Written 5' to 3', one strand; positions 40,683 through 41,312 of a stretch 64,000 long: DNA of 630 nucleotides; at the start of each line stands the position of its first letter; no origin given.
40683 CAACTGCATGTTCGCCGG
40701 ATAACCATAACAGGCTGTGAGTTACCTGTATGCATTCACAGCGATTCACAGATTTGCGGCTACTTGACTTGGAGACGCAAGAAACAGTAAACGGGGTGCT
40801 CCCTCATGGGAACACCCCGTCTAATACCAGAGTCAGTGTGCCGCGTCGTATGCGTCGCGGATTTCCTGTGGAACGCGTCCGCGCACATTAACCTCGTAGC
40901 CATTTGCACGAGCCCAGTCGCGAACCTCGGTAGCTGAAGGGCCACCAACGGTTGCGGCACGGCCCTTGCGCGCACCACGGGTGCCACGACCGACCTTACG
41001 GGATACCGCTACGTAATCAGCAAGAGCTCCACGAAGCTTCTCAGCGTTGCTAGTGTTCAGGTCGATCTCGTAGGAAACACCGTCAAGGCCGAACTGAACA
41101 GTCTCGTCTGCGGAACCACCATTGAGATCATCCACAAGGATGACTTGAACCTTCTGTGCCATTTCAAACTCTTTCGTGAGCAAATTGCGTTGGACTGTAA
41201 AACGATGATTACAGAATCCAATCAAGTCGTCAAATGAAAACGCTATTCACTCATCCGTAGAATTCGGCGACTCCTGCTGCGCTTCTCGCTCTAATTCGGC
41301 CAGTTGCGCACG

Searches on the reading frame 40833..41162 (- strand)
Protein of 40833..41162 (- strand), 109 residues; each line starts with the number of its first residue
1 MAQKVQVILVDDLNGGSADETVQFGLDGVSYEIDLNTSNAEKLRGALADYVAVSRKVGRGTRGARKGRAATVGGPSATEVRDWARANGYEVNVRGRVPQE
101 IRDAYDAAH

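Call 91: search_protein_families(library=pfam, proteins=[window:40833-41162:-], max_evalue=0.00001)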
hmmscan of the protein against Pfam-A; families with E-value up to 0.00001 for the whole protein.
window:40833-41162:- (109 aa): 2 families
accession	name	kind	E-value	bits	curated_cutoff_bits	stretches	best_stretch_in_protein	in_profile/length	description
PF11774.14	Lsr2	-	4.7e-28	97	29.6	1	1-58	1-58/58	Lsr2 dimerization domain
PF23359.1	Lsr2_DNA-bd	-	3.3e-16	58.8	26.9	1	74-108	3-37/37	Lsr2 DNA-binding domain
